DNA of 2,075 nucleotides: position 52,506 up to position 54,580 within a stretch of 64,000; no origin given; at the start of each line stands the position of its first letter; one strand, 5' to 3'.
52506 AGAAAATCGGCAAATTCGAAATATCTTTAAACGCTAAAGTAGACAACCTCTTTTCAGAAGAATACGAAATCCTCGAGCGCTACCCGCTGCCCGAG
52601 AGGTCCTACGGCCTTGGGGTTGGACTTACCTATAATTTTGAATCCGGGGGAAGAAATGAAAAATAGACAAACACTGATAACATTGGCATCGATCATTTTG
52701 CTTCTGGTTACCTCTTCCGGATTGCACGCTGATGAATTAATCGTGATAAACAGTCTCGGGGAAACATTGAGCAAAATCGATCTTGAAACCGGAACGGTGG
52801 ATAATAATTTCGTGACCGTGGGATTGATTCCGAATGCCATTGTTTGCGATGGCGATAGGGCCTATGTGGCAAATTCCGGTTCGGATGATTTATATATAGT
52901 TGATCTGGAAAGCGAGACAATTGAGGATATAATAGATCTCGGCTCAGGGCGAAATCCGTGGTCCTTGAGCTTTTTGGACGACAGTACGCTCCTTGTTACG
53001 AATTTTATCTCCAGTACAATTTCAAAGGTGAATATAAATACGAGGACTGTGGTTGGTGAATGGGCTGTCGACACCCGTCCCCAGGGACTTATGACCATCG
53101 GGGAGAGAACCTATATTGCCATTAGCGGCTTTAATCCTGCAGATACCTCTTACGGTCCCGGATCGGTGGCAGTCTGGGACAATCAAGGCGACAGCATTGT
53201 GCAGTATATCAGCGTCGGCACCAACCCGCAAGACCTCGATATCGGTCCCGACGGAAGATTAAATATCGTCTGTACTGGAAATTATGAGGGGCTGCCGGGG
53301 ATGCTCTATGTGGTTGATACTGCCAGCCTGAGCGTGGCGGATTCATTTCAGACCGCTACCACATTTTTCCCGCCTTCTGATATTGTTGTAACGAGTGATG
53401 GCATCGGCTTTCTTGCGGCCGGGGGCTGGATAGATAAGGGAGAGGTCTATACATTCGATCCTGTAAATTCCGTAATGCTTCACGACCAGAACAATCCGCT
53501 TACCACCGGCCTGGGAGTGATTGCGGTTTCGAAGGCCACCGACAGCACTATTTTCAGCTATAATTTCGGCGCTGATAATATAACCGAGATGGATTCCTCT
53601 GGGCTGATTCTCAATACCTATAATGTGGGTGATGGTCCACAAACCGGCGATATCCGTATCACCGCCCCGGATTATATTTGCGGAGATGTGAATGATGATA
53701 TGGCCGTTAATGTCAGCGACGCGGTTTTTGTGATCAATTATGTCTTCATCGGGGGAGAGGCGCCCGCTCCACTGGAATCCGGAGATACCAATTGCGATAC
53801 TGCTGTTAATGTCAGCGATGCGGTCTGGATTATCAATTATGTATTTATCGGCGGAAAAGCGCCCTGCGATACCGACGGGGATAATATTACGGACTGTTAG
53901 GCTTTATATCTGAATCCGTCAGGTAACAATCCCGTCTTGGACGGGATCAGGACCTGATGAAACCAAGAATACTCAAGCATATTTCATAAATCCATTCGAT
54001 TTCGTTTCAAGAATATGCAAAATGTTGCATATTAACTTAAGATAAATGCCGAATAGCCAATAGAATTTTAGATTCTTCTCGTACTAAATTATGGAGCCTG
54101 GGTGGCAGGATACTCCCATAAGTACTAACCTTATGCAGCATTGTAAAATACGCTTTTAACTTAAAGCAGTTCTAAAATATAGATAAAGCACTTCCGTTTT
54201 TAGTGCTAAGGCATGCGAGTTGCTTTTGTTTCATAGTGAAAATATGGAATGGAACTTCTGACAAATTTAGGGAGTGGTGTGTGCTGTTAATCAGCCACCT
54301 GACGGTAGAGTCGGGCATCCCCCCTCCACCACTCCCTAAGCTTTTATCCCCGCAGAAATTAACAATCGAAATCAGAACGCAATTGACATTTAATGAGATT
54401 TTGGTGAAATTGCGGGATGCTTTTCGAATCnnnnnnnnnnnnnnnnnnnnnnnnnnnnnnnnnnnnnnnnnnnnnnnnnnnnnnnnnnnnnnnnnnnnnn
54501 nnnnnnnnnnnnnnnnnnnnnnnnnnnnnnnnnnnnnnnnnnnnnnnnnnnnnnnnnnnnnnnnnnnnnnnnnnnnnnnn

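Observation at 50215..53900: Cobalamin riboswitch controlling a BtuB-like receptor plus a secreted beta-propeller/dockerin protein: possible BtuG-like B12-capture analog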

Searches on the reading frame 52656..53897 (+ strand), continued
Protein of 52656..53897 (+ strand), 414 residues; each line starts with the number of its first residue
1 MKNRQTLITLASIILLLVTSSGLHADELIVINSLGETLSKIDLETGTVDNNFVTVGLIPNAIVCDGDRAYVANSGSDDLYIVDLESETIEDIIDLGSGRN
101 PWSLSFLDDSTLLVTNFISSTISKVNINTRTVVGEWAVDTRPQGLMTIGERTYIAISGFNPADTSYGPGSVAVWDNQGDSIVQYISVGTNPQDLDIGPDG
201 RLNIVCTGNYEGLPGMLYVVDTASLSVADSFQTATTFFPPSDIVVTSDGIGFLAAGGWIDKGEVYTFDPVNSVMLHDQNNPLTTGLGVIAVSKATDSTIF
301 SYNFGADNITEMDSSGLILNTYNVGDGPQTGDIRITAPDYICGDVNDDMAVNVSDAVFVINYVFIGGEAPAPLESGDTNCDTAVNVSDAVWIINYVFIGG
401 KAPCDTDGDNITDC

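Call 72: search_protein_families(library=ncbifam, proteins=[P0032, P0036, P0042, P0034, P0057, P0084, P0061, P0020, P0022], max_evalue=0.01)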
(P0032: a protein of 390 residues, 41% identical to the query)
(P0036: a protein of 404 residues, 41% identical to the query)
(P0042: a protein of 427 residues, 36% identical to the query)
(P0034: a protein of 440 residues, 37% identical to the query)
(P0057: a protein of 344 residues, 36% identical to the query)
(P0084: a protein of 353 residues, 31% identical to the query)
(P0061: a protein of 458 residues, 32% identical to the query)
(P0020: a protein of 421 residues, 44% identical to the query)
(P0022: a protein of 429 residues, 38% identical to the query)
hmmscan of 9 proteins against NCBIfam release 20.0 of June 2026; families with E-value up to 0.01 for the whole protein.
P0032 (390 aa): 7 families
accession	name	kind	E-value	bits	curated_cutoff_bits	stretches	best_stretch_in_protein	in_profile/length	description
TIGR03866.1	PQQ_ABC_repeats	subfamily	1.8e-14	53.5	287.3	1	22-151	5-132/310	PQQ-dependent catabolism-associated beta-propeller protein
TIGR02276.1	beta_rpt_yvtn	repeat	4.2e-14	52.2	27.85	1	114-150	4-40/42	beta-propeller repeat protein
NF052340.1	hydrazine_beta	equivalog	2.8e-10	39.8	560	1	67-166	39-141/372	hydrazine synthase subunit beta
NF052460.1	L-NosZ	equivalog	1.3e-08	33.9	700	1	60-158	173-272/480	clade III lactonase-type nitrous-oxide reductase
NF052342.1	hydrazine_BC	exception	9.7e-08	30.6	1250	1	70-167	50-148/690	hydrazine synthase subunit beta-gamma fusion subunit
NF048007.1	MmpL3Stblzr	equivalog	3.5e-05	23.2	600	0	66-142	54-131/366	MmpL3/TtfA transport complex stabilizer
NF038015.2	AztD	exception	0.0016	17.3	400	0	58-111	304-354/356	zinc metallochaperone AztD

P0036 (404 aa): 8 families
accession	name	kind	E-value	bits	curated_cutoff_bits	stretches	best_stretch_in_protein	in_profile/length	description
TIGR03866.1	PQQ_ABC_repeats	subfamily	5e-18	65.2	287.3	2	22-152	5-133/310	PQQ-dependent catabolism-associated beta-propeller protein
TIGR02276.1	beta_rpt_yvtn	repeat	7.1e-17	61.1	27.85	2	115-151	5-41/42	beta-propeller repeat protein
NF052340.1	hydrazine_beta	equivalog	2.3e-12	46.7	560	1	68-167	40-142/372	hydrazine synthase subunit beta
NF052342.1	hydrazine_BC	exception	3e-07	29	1250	1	112-167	91-148/690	hydrazine synthase subunit beta-gamma fusion subunit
NF052460.1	L-NosZ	equivalog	5.2e-07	28.5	700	1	60-158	173-272/480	clade III lactonase-type nitrous-oxide reductase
NF048007.1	MmpL3Stblzr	equivalog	0.00037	19.8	600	0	192-273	245-320/366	MmpL3/TtfA transport complex stabilizer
NF038117.1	choice_anch_I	subfamily_domain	0.00056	18.9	300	0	193-227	73-107/458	choice-of-anchor I family protein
NF038015.2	AztD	exception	0.0035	16.1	400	0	94-153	296-355/356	zinc metallochaperone AztD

P0042 (427 aa): 12 families
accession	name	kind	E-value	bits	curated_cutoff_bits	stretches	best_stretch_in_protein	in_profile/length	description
TIGR03866.1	PQQ_ABC_repeats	subfamily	2.8e-12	46.3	287.3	1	16-150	7-142/310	PQQ-dependent catabolism-associated beta-propeller protein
TIGR04183.1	Por_Secre_tail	domain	1.3e-08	34.7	23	1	346-424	2-70/72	T9SS type A sorting domain-containing protein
TIGR02276.1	beta_rpt_yvtn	repeat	1.4e-07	31.4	27.85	0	63-101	6-42/42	beta-propeller repeat protein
NF052460.1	L-NosZ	equivalog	7e-07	28.1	700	1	61-238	55-226/480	clade III lactonase-type nitrous-oxide reductase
NF052340.1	hydrazine_beta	equivalog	1.1e-06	28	560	1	59-214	43-194/372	hydrazine synthase subunit beta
NF052323.1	T9SSA_dep_M6i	equivalog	3.2e-06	25.4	600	1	346-420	961-1030/1043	T9SS-dependent M6-like inactivated metalloprotease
NF048007.1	MmpL3Stblzr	equivalog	4.9e-06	26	600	1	59-157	59-159/366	MmpL3/TtfA transport complex stabilizer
NF038113.1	T9SSA_dep_M36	equivalog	1.2e-05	23.6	885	1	342-422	792-863/869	T9SS-dependent M36 family metallopeptidase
NF033707.1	T9SS_sortase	equivalog_domain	8.5e-05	20.4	420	1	345-417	1001-1078/1095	type IX secretion system sortase PorU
NF038015.2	AztD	exception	0.0011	17.7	400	0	97-140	310-353/356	zinc metallochaperone AztD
NF052228.1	T9SS_PorZ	equivalog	0.0022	16.5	260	1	364-424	695-750/757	type IX secretion system anionic LPS delivery protein PorZ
NF053608.1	Lsa66_OmpA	equivalog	0.0033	15.9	700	1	362-420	175-232/581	fibronectin-binding adhesin Lsa66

P0034 (440 aa): 5 families
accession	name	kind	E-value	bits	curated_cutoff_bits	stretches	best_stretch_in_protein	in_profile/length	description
TIGR02276.1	beta_rpt_yvtn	repeat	3.2e-15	55.8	27.85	3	64-104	3-41/42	beta-propeller repeat protein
TIGR03866.1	PQQ_ABC_repeats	subfamily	3.1e-14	52.7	287.3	2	18-155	5-143/310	PQQ-dependent catabolism-associated beta-propeller protein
NF052340.1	hydrazine_beta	equivalog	2.6e-08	33.3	560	1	106-229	43-159/372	hydrazine synthase subunit beta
NF052342.1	hydrazine_BC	exception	1.2e-06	27.1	1250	1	106-229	49-166/690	hydrazine synthase subunit beta-gamma fusion subunit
NF033206.1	ScyE_fam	subfamily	4.9e-05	23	80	0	49-258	134-330/333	ScyD/ScyE family protein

P0057 (344 aa): 3 families
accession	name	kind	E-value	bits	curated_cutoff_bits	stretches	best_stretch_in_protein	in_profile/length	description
TIGR03866.1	PQQ_ABC_repeats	subfamily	7e-10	38.4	287.3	1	35-155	10-131/310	PQQ-dependent catabolism-associated beta-propeller protein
TIGR02276.1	beta_rpt_yvtn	repeat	1.1e-07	31.7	27.85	0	123-153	8-38/42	beta-propeller repeat protein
NF052340.1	hydrazine_beta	equivalog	0.00075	18.7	560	0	37-173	88-234/372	hydrazine synthase subunit beta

P0084 (353 aa): 5 families
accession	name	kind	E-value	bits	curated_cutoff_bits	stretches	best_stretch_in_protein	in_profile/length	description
TIGR02276.1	beta_rpt_yvtn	repeat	5.6e-17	61.4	27.85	2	123-157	5-39/42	beta-propeller repeat protein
TIGR03866.1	PQQ_ABC_repeats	subfamily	3.6e-13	49.2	287.3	1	39-169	14-142/310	PQQ-dependent catabolism-associated beta-propeller protein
NF052280.1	7_blade_YncE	equivalog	1.8e-06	27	400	0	301-334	132-166/338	7-bladed beta-propeller protein YncE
NF048007.1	MmpL3Stblzr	equivalog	2e-05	24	600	0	63-162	44-143/366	MmpL3/TtfA transport complex stabilizer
NF052340.1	hydrazine_beta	equivalog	0.0091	15.1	560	0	36-96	45-104/372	hydrazine synthase subunit beta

P0061 (458 aa): 17 families
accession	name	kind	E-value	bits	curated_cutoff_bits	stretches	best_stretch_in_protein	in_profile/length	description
TIGR03866.1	PQQ_ABC_repeats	subfamily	1e-18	67.5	287.3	1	28-152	11-134/310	PQQ-dependent catabolism-associated beta-propeller protein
TIGR02276.1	beta_rpt_yvtn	repeat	6.5e-18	64.4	27.85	1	110-150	1-41/42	beta-propeller repeat protein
NF052340.1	hydrazine_beta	equivalog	2.7e-12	46.4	560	1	68-228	44-198/372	hydrazine synthase subunit beta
NF033707.1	T9SS_sortase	equivalog_domain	1.8e-09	35.9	420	1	365-453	992-1091/1095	type IX secretion system sortase PorU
NF052280.1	7_blade_YncE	equivalog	3.9e-08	32.5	400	1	69-148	228-304/338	7-bladed beta-propeller protein YncE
NF052323.1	T9SSA_dep_M6i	equivalog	1.7e-07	29.6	600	1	372-455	958-1036/1043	T9SS-dependent M6-like inactivated metalloprotease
TIGR04183.1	Por_Secre_tail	domain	2e-07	30.9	23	1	375-456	2-71/72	T9SS type A sorting domain-containing protein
NF005176.1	PRK06655.1-1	equivalog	2.2e-07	31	230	1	393-454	97-158/197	flagellar hook assembly protein FlgD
NF052342.1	hydrazine_BC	exception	4.5e-07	28.4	1250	1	110-228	90-204/690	hydrazine synthase subunit beta-gamma fusion subunit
TIGR03907.1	QH_beta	equivalog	1.2e-05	24.6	223.2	1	78-137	10-69/338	quinohemoprotein amine dehydrogenase subunit beta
NF048007.1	MmpL3Stblzr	equivalog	6.2e-05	22.3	600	0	40-164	206-329/366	MmpL3/TtfA transport complex stabilizer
NF052228.1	T9SS_PorZ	equivalog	0.00014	20.4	260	1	374-451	675-748/757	type IX secretion system anionic LPS delivery protein PorZ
NF038015.2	AztD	exception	0.00065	18.5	400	0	111-148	314-351/356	zinc metallochaperone AztD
NF052460.1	L-NosZ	equivalog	0.00076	18.1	700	0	171-260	64-147/480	clade III lactonase-type nitrous-oxide reductase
NF038117.1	choice_anch_I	subfamily_domain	0.0014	17.5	300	0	101-142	174-216/458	choice-of-anchor I family protein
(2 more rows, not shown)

P0020 (421 aa): 8 families
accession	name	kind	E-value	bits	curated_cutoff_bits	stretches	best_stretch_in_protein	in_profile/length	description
TIGR03866.1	PQQ_ABC_repeats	subfamily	1.2e-14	54.1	287.3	1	18-148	6-133/310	PQQ-dependent catabolism-associated beta-propeller protein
NF052340.1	hydrazine_beta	equivalog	6e-11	42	560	1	64-162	40-141/372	hydrazine synthase subunit beta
NF052460.1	L-NosZ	equivalog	1.3e-07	30.6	700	1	56-154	173-272/480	clade III lactonase-type nitrous-oxide reductase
NF052342.1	hydrazine_BC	exception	1.2e-06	27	1250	1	72-162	56-147/690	hydrazine synthase subunit beta-gamma fusion subunit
NF048007.1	MmpL3Stblzr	equivalog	0.0001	21.6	600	0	66-138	60-131/366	MmpL3/TtfA transport complex stabilizer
NF049990.1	CellobisidaseCelK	equivalog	0.00011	20.5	1700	1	358-415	828-884/889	cellulose 1,4-beta-cellobiosidase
TIGR02276.1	beta_rpt_yvtn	repeat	0.00058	19.8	27.85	0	70-106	7-41/42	beta-propeller repeat protein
NF041540.1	dockerin_GC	domain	0.0071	16.7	29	0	363-413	13-63/67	GC-type dockerin domain-anchored protein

P0022 (429 aa): 1 family
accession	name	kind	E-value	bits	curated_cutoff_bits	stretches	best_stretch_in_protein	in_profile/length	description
TIGR03866.1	PQQ_ABC_repeats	subfamily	1e-06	28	287.3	1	105-251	7-138/310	PQQ-dependent catabolism-associated beta-propeller protein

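Call 90: search_protein_representatives(alignment_id=A1)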
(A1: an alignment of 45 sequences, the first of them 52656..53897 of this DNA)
Query: 45 sequences, 413 profile positions. Proteins with E-value up to 0.001 (for the whole library): 62249; up to 1e-10: 22515; up to 1e-30: 1687. The best 150 are listed.
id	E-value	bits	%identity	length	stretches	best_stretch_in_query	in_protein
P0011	3.7e-153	526.6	-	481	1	7-406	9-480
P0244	7.2e-147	505.8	-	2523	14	25-199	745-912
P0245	2.0e-139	481.3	-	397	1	1-398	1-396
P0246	8.8e-137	472.6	-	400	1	1-334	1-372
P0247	7.5e-131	453.1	-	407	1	4-394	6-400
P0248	1.7e-128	445.3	-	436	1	11-411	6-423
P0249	3.7e-128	444.2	-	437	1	1-411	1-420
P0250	9.3e-126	436.3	-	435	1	9-412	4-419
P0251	1.8e-125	435.4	-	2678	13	60-199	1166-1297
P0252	1.0e-124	432.9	-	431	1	1-397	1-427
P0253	1.6e-121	422.4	-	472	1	4-412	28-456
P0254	2.5e-121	421.7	-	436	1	4-350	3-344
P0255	5.0e-121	420.7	-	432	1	1-392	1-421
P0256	1.9e-119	415.5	-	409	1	5-396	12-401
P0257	2.5e-119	415.1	-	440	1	9-411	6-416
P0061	1.8e-116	405.7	-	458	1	4-412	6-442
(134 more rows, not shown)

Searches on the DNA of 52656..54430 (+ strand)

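Call 21: search_rna_families(sources=[L001, L002, L003, L004], threshold=gathering)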
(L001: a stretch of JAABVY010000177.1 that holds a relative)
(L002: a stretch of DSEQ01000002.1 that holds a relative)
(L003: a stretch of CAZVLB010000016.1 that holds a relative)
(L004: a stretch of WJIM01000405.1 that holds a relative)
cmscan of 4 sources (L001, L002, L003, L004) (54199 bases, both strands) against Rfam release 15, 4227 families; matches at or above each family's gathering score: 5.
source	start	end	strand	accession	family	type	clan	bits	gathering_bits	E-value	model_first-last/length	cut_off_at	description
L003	4510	4704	+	RF00174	Cobalamin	Cis-reg; riboswitch;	CL00101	94.7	31.5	2.3e-22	1-189/189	no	Cobalamin riboswitch aptamer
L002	4547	4743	+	RF00174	Cobalamin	Cis-reg; riboswitch;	CL00101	92.7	31.5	8.4e-22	1-189/189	no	Cobalamin riboswitch aptamer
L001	4537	4733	+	RF00174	Cobalamin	Cis-reg; riboswitch;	CL00101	92.6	31.5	9.5e-22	1-189/189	no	Cobalamin riboswitch aptamer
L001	805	877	+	RF00005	tRNA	Gene; tRNA;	CL00001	65.8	29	3.8e-12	1-71/71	no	tRNA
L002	777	849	+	RF00005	tRNA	Gene; tRNA;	CL00001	65.8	29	3.8e-12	1-71/71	no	tRNA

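Call 32: search_rna_families(sources=[L042, L043, L044, L046, L047, L048, L049, L050], threshold=gathering)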
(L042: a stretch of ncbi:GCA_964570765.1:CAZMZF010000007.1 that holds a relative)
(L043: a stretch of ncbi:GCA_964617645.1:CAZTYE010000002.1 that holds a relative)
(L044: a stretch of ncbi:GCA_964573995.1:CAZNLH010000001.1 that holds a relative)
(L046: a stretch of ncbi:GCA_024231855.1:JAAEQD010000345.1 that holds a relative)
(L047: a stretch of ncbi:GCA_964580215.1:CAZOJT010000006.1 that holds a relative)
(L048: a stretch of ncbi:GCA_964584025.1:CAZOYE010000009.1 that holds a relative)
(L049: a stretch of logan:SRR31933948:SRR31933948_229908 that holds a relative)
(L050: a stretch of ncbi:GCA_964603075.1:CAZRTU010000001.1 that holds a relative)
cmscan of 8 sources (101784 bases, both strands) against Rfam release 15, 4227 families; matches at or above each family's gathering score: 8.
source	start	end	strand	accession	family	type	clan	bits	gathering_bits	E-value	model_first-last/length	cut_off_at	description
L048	3503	3681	+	RF00174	Cobalamin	Cis-reg; riboswitch;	CL00101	111.2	31.5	8.2e-27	1-189/189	no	Cobalamin riboswitch aptamer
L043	3526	3707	+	RF00174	Cobalamin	Cis-reg; riboswitch;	CL00101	109.1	31.5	3.3e-26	1-189/189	no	Cobalamin riboswitch aptamer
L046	3604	3780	+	RF00174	Cobalamin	Cis-reg; riboswitch;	CL00101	98.7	31.5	3.1e-23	1-189/189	no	Cobalamin riboswitch aptamer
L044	1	193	+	RF00174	Cobalamin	Cis-reg; riboswitch;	CL00101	95.5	31.5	2.5e-22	4-189/189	5'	Cobalamin riboswitch aptamer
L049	2715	2925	+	RF00174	Cobalamin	Cis-reg; riboswitch;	CL00101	86.7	31.5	8.3e-20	1-189/189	no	Cobalamin riboswitch aptamer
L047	3088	3348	+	RF00174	Cobalamin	Cis-reg; riboswitch;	CL00101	85.6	31.5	1.7e-19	1-189/189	no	Cobalamin riboswitch aptamer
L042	62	258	+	RF00174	Cobalamin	Cis-reg; riboswitch;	CL00101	77.3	31.5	4.3e-17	1-189/189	no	Cobalamin riboswitch aptamer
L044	6117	6188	+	RF00005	tRNA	Gene; tRNA;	CL00001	62.8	29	4.6e-11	1-71/71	no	tRNA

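Call 64: search_rna_families(source=L050, start=3100, end=4000, threshold=evalue, max_evalue=1)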
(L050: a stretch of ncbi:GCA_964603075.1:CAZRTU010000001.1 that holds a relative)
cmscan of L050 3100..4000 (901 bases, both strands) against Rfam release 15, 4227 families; matches with E-value up to 1: 1.
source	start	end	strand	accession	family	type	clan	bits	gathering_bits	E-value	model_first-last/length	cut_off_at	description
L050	3740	3817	+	RF01689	AdoCbl-II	Cis-reg; riboswitch;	CL00101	31.5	36.5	2.9e-05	1-81/81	no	AdoCbl-II (Cobalamin/B12) riboswitch aptamer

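Call 65: search_rna_families(source=window, start=53880, end=54430, threshold=evalue, max_evalue=1)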
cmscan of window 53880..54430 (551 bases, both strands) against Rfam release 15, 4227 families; matches with E-value up to 1: 1.
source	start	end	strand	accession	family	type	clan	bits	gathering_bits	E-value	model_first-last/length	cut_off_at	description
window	53904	53974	-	RF03426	mir-1294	Gene; miRNA;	-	18.2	90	0.38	1-118/118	no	mir-1294 microRNA precursor family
